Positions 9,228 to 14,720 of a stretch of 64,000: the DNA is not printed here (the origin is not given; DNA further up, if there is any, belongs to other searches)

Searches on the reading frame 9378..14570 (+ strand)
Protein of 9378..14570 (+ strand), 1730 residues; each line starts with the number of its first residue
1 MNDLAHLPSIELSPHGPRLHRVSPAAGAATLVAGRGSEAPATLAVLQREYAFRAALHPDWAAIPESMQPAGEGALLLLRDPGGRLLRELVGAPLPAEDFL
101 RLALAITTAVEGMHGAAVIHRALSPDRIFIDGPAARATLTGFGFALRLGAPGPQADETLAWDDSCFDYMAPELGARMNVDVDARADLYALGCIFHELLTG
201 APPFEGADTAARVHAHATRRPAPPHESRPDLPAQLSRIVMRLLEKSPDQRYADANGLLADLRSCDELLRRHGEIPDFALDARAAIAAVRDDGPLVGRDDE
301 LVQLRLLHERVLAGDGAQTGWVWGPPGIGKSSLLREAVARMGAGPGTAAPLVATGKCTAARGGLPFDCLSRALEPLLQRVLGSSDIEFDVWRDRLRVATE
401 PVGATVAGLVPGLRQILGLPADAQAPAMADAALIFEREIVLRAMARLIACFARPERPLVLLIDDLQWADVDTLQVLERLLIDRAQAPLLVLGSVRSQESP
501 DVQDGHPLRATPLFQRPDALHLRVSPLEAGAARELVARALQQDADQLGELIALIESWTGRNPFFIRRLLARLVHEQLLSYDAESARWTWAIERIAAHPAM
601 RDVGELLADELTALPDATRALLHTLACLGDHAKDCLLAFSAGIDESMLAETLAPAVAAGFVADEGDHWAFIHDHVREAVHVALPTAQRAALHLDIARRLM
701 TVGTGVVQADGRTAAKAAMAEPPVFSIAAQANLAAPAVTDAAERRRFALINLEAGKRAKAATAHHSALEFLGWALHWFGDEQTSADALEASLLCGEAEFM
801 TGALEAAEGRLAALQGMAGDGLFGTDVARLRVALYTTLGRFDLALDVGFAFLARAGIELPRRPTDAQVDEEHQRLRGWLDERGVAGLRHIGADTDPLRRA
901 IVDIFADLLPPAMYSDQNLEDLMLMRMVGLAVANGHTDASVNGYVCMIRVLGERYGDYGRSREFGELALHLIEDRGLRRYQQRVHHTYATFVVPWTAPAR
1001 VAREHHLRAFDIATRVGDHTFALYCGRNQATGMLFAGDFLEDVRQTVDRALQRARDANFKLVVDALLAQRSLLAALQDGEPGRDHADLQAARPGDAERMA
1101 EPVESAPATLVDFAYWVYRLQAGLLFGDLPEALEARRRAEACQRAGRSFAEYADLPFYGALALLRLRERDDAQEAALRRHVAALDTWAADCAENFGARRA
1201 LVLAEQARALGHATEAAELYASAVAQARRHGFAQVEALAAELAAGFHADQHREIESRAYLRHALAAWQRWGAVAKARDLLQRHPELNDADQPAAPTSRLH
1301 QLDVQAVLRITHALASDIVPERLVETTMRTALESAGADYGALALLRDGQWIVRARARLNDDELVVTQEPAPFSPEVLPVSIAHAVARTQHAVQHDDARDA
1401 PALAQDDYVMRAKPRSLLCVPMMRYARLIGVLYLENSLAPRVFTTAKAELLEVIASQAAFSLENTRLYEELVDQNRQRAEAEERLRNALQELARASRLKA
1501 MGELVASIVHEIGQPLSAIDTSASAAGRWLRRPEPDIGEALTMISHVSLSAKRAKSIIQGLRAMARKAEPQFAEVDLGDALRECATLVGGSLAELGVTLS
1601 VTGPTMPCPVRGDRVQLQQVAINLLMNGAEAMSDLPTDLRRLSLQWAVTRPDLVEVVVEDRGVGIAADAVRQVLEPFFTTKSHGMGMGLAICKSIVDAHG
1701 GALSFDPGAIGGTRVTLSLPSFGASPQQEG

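Call 8: search_protein_families(library=pfam, proteins=[window:9378-14570:+])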
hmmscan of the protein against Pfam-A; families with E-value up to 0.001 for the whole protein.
window:9378-14570:+ (1730 aa): 9 families
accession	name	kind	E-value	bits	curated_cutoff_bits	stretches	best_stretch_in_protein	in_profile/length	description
PF13191.12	AAA_16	-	1.4e-26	94.4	32.6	1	293-490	1-166/167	AAA ATPase domain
PF02518.31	HATPase_c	-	3.5e-18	66.5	26.4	1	1612-1720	1-108/111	Histidine kinase-, DNA gyrase B-, and HSP90-like ATPase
PF00069.31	Pkinase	-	2.5e-15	57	31.7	1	94-252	95-253/263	Protein kinase domain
PF01590.32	GAF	-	3.3e-14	54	22.4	1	1320-1462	2-133/133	GAF domain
PF13185.12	GAF_2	-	2e-11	44.7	28.6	1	1321-1463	5-136/136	GAF domain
PF13492.12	GAF_3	-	5.2e-08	33.8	27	1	1320-1464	2-129/129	GAF domain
PF07714.23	PK_Tyr_Ser-Thr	-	2.1e-07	30.9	23.1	1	92-250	97-248/258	Protein tyrosine and serine/threonine kinase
PF00512.31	HisKA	-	1.2e-05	25.7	26.9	1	1501-1567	2-63/66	His Kinase A (phospho-acceptor) domain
PF13401.12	AAA_22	-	6e-05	23.8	27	1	316-492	4-122/130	AAA domain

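Call 20: find_homologous_proteins(query=window:9378-14570:+, max_evalue=1e-50)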
Query window:9378-14570:+ (1730 aa): 535 proteins with E <= 1e-50 among 8000 candidates; the best 120 are listed.
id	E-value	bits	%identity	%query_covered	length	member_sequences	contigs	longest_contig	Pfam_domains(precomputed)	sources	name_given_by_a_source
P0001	0.0e+0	3810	100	100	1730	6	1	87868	PF07714.24,PF00069.32,PF13185.13,PF01590.33,PF02518.32,PF13492.13,PF00512.32,PF13191.13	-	-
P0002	0.0e+0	3406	91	100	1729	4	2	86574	PF07714.24,PF00069.32,PF13185.13,PF01590.33,PF02518.32,PF13492.13,PF00512.32,PF13191.13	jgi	jgi:predicted ATPase/signal transduction histidine kinase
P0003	0.0e+0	3330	88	100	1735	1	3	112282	PF07714.24,PF00069.32,PF13185.13,PF01590.33,PF02518.32,PF13492.13,PF00512.32,PF13191.13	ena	-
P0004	0.0e+0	2588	72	100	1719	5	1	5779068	PF07714.24,PF00069.32,PF13185.13,PF01590.33,PF02518.32,PF13492.13,PF00512.32,PF13191.13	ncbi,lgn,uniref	ncbi:AAA family ATPase [Roseateles sp. So40a]|uniref:trifunctional serine/threonine-protein kinase/A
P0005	0.0e+0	2572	72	100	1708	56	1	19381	PF07714.24,PF00069.32,PF13185.13,PF01590.33,PF02518.32,PF13492.13,PF00512.32,PF13191.13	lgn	-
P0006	0.0e+0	2186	63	99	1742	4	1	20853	PF07714.24,PF00069.32,PF13185.13,PF01590.33,PF02518.32,PF13492.13,PF13401.13,PF13191.13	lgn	-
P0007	0.0e+0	2139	62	100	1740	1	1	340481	PF00069.32,PF13185.13,PF01590.33,PF02518.32,PF13492.13,PF13401.13,PF13191.13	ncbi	-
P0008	0.0e+0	2104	62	99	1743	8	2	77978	PF00069.32,PF13185.13,PF01590.33,PF02518.32,PF13492.13,PF13401.13,PF13191.13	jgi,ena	-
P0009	0.0e+0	2076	60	100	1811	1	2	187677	PF00069.32,PF13185.13,PF01590.33,PF02518.32,PF13492.13,PF13191.13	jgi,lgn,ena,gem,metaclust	metaclust:\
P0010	0.0e+0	2075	60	99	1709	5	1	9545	PF00069.32,PF13185.13,PF01590.33,PF02518.32,PF13492.13,PF00512.32,PF13191.13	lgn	-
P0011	0.0e+0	2026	59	99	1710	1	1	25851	PF00069.32,PF13185.13,PF01590.33,PF02518.32,PF13492.13,PF00512.32,PF13191.13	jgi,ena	-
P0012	0.0e+0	1952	57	100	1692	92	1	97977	PF07714.24,PF00069.32,PF13185.13,PF01590.33,PF02518.32,PF00512.32,PF13401.13,PF13191.13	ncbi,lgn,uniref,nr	ncbi:trifunctional serine/threonine-protein kinase/ATP-binding protein/sensor histidine kinase [Para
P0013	0.0e+0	1943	57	100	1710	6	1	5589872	PF07714.24,PF00069.32,PF13185.13,PF01590.33,PF02518.32,PF13492.13,PF00512.32,PF13401.13,PF13191.13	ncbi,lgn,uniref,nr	ncbi:trifunctional serine/threonine-protein kinase/ATP-binding protein/sensor histidine kinase [Vari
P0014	0.0e+0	1943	59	99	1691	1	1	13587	PF07714.24,PF00069.32,PF13185.13,PF01590.33,PF02518.32,PF13492.13,PF00512.32,PF13401.13,PF13191.13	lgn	-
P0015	0.0e+0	1929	57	100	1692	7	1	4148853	PF07714.24,PF00069.32,PF13185.13,PF01590.33,PF02518.32,PF13492.13,PF00512.32,PF13401.13,PF13191.13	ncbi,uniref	ncbi:AAA family ATPase [Paraburkholderia sediminicola]|uniref:trifunctional serine/threonine-protein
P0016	0.0e+0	1924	58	99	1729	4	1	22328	PF07714.24,PF00069.32,PF13185.13,PF01590.33,PF02518.32,PF13401.13,PF25199.2,PF13191.13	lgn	-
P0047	0.0e+0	1862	56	99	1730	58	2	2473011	PF07714.24,PF00069.32,PF13185.13,PF01590.33,PF02518.32,PF14531.13,PF13492.13,PF00512.32,PF13401.13,PF13191.13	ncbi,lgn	-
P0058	0.0e+0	1597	50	99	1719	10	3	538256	PF00069.32,PF13185.13,PF01590.33,PF02518.32,PF00512.32,PF13191.13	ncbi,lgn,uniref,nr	ncbi:trifunctional serine/threonine-protein kinase/ATP-binding protein/sensor histidine kinase [Cupr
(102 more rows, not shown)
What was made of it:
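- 9378..14570 (+): Giant kinase (1730 aa): Ser/Thr kinase - AAA_16 ATPase - GAF - HisKA - HATPase_c. Homologues are named 'trifunctional serine/threonine-protein kinase/ATP-binding protein/sensor histidine kinase' by NCBI (call 20).
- On Trifunctional Ser/Thr kinase/ATPase/histidine kinase: Full-length homologues at 55-91% identity (call 20).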

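Call 23: find_encoding_contigs(protein=P0002, flank=10000, max_places=1)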
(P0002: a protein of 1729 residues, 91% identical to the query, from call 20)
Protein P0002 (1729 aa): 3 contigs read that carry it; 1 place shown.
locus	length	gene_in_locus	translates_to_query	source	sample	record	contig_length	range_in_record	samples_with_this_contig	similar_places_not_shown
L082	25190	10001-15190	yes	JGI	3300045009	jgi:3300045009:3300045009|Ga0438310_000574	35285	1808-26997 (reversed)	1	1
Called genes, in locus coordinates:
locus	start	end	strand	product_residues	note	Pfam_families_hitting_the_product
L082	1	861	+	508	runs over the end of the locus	PF01734:Patatin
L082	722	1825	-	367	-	PF00724:Oxidored_FMN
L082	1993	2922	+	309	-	PF00126:HTH_1, PF03466:LysR_substrate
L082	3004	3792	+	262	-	-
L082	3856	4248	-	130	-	PF04828:GFA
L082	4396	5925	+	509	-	PF02265:S1-P1_nuclease, PF03767:Acid_phosphat_B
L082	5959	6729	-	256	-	PF04338:DUF481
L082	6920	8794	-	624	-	PF02518:HATPase_c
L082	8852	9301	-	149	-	PF00376:MerR, PF13411:MerR_1, PF09278:MerR-DNA-bind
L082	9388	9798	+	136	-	PF01042:Ribonuc_L-PSP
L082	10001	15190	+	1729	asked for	PF00069:Pkinase, PF07714:PK_Tyr_Ser-Thr, PF13191:AAA_16, PF01590:GAF, PF13185:GAF_2, PF13492:GAF_3, PF00512:HisKA (faint), PF02518:HATPase_c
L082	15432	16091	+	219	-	PF13663:DUF4148 (faint)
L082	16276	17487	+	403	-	PF00578:AhpC-TSA, PF08534:Redoxin, PF13905:Thioredoxin_8, PF17991:Thioredoxin_10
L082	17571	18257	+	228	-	PF00072:Response_reg, PF00196:GerE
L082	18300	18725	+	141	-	PF00072:Response_reg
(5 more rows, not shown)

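Call 24: find_encoding_contigs(protein=P0003, flank=10000, max_places=1)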
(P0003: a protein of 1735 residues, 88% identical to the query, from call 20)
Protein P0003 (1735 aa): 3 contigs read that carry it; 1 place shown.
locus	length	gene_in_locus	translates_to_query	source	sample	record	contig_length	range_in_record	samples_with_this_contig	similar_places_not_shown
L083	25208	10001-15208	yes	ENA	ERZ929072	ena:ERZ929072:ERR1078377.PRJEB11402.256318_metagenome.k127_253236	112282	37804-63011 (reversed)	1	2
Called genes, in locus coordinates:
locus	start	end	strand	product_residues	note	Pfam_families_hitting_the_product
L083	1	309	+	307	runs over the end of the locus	PF00126:HTH_1, PF03466:LysR_substrate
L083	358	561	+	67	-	-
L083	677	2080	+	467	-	PF01734:Patatin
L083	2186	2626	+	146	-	PF13274:SocA_Panacea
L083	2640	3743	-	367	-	PF00724:Oxidored_FMN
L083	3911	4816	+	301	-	PF00126:HTH_1, PF03466:LysR_substrate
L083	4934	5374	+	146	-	PF13274:SocA_Panacea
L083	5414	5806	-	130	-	PF04828:GFA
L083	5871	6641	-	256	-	PF04338:DUF481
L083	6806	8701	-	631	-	PF02518:HATPase_c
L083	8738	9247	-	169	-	PF00376:MerR, PF13411:MerR_1, PF09278:MerR-DNA-bind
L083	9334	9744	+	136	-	PF01042:Ribonuc_L-PSP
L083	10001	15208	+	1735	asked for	PF00069:Pkinase, PF07714:PK_Tyr_Ser-Thr, PF13191:AAA_16, PF01590:GAF, PF13185:GAF_2, PF13492:GAF_3, PF00512:HisKA (faint), PF02518:HATPase_c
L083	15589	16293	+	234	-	PF13663:DUF4148 (faint)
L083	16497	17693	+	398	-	PF00578:AhpC-TSA, PF08534:Redoxin, PF13905:Thioredoxin_8, PF17991:Thioredoxin_10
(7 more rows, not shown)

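Call 25: find_encoding_contigs(protein=P0004, flank=10000, max_places=1)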
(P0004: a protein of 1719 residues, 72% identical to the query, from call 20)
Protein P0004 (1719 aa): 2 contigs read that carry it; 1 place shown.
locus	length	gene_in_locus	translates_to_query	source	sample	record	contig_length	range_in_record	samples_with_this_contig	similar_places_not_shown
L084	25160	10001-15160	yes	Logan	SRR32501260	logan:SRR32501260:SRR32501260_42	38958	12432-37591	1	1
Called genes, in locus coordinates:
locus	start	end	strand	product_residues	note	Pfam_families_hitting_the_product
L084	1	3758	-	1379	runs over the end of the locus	PF05170:AsmA, PF05359:DUF748, PF13116:YhdP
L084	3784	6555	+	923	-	PF03445:DUF294 (faint), PF03710:GlnE, PF08335:GlnD_UR_UTase, PF03710:GlnE, PF08335:GlnD_UR_UTase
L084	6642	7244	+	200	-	PF01694:Rhomboid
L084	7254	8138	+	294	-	PF00892:EamA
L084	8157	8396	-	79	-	-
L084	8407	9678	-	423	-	-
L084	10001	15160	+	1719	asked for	PF07714:PK_Tyr_Ser-Thr, PF00069:Pkinase, PF13191:AAA_16, PF01590:GAF, PF13185:GAF_2, PF13492:GAF_3, PF00512:HisKA (weak), PF02518:HATPase_c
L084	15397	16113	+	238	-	PF13663:DUF4148 (faint)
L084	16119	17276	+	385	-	PF00578:AhpC-TSA, PF08534:Redoxin, PF13905:Thioredoxin_8 (weak), PF17991:Thioredoxin_10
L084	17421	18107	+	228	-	PF00072:Response_reg, PF00196:GerE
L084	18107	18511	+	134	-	PF00072:Response_reg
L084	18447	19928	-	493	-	PF00474:SSF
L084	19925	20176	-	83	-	PF11755:DUF3311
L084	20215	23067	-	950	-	PF00111:Fer2 (weak), PF13085:Fer2_3 (weak), PF01799:Fer2_2, PF01315:Ald_Xan_dh_C, PF02738:MoCoBD_1, PF20256:MoCoBD_2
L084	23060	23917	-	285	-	PF00941:FAD_binding_5, PF03450:CO_deh_flav_C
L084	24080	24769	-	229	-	PF00440:TetR_N, PF17932:TetR_C_24 (weak), PF17938:TetR_C_29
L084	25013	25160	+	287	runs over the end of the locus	PF12695:Abhydrolase_5, PF12697:Abhydrolase_6, PF00561:Abhydrolase_1, PF12146:Hydrolase_4 (weak)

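Call 26: find_encoding_contigs(protein=P0007, flank=10000, max_places=1)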
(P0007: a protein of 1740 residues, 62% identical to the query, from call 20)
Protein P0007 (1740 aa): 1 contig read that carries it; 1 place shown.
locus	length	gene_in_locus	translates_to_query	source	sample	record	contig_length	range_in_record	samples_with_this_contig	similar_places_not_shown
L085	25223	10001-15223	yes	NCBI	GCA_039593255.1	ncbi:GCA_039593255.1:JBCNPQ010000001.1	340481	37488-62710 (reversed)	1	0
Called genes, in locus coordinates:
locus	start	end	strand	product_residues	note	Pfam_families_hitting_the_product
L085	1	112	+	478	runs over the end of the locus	PF00171:Aldedh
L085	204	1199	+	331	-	PF03401:TctC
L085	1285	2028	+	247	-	PF13527:Acetyltransf_9 (faint), PF00583:Acetyltransf_1, PF13508:Acetyltransf_7, PF13673:Acetyltransf_10 (weak), PF08445:FR47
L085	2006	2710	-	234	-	PF00106:adh_short, PF13561:adh_short_C2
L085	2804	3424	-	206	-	PF00440:TetR_N, PF16925:TetR_C_13 (faint)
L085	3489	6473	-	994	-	-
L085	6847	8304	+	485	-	PF00199:Catalase, PF06628:Catalase-rel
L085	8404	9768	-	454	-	PF06441:EHN, PF00561:Abhydrolase_1 (weak)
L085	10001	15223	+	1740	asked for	PF00069:Pkinase, PF13191:AAA_16, PF13401:AAA_22 (weak), PF01590:GAF, PF13185:GAF_2, PF13492:GAF_3 (weak), PF02518:HATPase_c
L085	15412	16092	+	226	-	PF13663:DUF4148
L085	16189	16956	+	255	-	PF00072:Response_reg, PF00196:GerE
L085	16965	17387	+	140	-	PF00072:Response_reg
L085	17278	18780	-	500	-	PF00474:SSF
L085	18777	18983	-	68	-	PF11755:DUF3311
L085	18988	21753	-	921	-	PF13085:Fer2_3 (faint), PF01799:Fer2_2, PF01315:Ald_Xan_dh_C (weak), PF02738:MoCoBD_1, PF20256:MoCoBD_2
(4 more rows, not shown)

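Call 29: find_encoding_contigs(protein=P0009, flank=10000, max_places=1)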
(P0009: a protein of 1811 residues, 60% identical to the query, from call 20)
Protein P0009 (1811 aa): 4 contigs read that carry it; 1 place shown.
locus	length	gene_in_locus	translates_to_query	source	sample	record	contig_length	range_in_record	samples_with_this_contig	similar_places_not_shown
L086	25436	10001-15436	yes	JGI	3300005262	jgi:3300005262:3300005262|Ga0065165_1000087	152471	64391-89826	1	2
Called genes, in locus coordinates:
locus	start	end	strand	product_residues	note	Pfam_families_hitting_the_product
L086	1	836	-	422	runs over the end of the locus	PF01547:SBP_bac_1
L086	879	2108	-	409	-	PF07221:GlcNAc_2-epim, PF03663:Glyco_hydro_76 (faint)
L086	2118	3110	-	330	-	PF00356:LacI, PF00532:Peripla_BP_1, PF13377:Peripla_BP_3, PF13407:Peripla_BP_4 (weak)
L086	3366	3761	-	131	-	-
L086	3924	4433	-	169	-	-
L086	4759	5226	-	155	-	PF00583:Acetyltransf_1, PF13673:Acetyltransf_10, PF13508:Acetyltransf_7, PF08445:FR47 (weak)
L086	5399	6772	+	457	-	PF00324:AA_permease, PF13520:AA_permease_2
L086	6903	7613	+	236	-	PF00702:Hydrolase, PF13419:HAD_2, PF13242:Hydrolase_like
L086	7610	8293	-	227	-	PF02798:GST_N, PF13417:GST_N_3, PF13409:GST_N_2, PF00043:GST_C, PF13410:GST_C_2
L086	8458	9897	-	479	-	PF00171:Aldedh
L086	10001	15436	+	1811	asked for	PF00069:Pkinase, PF13191:AAA_16, PF01590:GAF, PF13185:GAF_2, PF13492:GAF_3, PF02518:HATPase_c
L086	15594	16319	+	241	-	PF13663:DUF4148 (faint)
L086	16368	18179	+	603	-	PF00578:AhpC-TSA, PF08534:Redoxin, PF13905:Thioredoxin_8, PF17991:Thioredoxin_10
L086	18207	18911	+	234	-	PF00072:Response_reg, PF00196:GerE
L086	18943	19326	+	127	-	PF00072:Response_reg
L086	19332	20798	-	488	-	PF00474:SSF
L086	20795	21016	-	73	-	PF11755:DUF3311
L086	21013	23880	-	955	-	PF01799:Fer2_2, PF01315:Ald_Xan_dh_C (weak), PF02738:MoCoBD_1, PF20256:MoCoBD_2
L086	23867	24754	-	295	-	PF00941:FAD_binding_5, PF03450:CO_deh_flav_C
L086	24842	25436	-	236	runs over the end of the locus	PF00440:TetR_N, PF17938:TetR_C_29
